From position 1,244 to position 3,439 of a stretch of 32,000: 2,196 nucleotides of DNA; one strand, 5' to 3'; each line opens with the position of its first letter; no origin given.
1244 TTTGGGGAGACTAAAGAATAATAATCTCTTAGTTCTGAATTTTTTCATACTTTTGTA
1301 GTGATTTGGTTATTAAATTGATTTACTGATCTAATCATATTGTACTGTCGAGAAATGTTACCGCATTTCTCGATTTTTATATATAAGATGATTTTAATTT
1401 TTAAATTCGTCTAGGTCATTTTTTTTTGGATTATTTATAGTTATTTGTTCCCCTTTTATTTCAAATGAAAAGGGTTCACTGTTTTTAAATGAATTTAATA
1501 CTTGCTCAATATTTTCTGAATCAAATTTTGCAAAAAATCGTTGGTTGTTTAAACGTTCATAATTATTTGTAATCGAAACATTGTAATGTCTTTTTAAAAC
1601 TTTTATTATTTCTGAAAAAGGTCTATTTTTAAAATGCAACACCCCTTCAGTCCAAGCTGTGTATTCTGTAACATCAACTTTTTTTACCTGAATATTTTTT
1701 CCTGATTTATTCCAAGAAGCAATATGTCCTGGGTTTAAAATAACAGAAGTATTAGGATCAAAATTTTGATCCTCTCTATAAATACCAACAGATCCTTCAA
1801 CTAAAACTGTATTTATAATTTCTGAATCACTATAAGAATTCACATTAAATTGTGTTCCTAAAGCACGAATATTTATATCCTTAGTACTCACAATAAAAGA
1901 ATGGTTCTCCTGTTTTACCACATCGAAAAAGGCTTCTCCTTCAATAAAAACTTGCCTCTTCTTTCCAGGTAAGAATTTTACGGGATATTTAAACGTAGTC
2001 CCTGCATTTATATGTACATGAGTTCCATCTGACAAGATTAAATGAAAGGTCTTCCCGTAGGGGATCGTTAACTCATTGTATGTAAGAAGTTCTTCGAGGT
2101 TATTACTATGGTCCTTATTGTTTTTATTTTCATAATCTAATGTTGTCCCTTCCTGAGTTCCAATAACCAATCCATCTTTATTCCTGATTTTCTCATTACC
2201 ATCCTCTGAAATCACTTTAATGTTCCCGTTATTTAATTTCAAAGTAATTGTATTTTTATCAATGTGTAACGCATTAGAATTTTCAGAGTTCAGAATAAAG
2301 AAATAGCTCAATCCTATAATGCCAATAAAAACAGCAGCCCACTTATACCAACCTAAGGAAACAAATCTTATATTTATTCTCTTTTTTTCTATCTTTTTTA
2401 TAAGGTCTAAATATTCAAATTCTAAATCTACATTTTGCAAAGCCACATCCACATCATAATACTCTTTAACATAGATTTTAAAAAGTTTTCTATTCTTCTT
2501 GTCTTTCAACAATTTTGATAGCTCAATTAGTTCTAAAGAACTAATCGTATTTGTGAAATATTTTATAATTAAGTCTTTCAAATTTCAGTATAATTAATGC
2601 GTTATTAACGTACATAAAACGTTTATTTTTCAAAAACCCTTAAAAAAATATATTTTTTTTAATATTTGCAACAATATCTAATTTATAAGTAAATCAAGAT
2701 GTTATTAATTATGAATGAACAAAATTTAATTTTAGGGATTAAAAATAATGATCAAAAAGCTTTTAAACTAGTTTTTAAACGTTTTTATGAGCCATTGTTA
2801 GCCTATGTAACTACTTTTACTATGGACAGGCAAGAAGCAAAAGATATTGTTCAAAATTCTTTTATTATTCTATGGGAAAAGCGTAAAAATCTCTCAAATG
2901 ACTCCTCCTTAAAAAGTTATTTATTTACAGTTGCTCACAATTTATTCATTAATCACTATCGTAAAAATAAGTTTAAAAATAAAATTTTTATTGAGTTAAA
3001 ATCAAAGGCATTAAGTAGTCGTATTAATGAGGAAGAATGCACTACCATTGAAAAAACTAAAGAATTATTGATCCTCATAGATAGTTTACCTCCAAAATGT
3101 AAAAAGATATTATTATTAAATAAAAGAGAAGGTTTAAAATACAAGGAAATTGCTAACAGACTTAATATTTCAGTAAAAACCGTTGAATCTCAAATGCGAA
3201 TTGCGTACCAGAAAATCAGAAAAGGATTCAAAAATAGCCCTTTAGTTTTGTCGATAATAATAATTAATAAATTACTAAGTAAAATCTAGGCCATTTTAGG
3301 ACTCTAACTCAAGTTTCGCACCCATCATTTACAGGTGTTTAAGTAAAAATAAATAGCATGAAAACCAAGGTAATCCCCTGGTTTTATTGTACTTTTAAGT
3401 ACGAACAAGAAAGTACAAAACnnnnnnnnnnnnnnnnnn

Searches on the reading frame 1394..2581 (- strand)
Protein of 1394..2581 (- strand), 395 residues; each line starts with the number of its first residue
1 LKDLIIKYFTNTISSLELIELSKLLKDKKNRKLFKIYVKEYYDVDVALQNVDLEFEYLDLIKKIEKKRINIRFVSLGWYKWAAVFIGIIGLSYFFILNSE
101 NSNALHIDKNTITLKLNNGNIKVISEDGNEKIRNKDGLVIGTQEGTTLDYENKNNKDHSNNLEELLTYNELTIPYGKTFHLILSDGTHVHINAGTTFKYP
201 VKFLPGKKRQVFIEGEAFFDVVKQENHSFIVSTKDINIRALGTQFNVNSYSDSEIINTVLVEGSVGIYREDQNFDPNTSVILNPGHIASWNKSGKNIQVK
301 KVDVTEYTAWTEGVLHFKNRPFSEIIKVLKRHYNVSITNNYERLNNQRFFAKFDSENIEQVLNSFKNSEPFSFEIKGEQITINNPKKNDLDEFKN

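Call 7: search_protein_families(library=pfam, proteins=[window:1394-2581:-], max_evalue=0.01)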
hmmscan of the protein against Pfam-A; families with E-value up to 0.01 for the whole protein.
window:1394-2581:- (395 aa): 2 families
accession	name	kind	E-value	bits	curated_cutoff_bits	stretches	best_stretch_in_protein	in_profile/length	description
PF16344.10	FecR_C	-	1.9e-18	66.7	24.4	1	315-382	2-70/70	FecR, C-terminal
PF04773.18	FecR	-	1.1e-14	55.1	24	1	177-265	9-96/97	FecR protein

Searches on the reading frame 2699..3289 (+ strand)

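Call 7: search_protein_families(library=pfam, proteins=[window:2699-3289:+], max_evalue=0.01)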
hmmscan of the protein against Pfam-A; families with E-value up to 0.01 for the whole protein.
window:2699-3289:+ (196 aa): 8 families
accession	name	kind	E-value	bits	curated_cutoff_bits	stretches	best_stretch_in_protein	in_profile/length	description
PF04542.20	Sigma70_r2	-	5.6e-13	48.9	24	1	26-91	2-69/71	Sigma-70 region 2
PF08281.18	Sigma70_r4_2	-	9.8e-13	48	25.7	1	124-172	5-53/54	Sigma-70, region 4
PF07638.17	Sigma70_ECF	-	3.5e-09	37.3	21.1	1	10-175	7-181/185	ECF sigma factor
PF04545.22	Sigma70_r4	-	1.4e-08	34.5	24.1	1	127-175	2-50/50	Sigma-70, region 4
PF00196.25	GerE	-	9.2e-05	22.4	23.5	1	144-173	16-45/57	Bacterial regulatory proteins, luxR family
PF08279.18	HTH_11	-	0.0029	17.9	25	1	138-164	8-34/55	HTH domain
PF13412.12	HTH_24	-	0.0046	16.9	21.9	1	139-167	11-39/48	Winged helix-turn-helix DNA-binding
PF13384.12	HTH_23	-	0.0059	16.8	24.6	1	137-163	10-35/50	Homeodomain-like domain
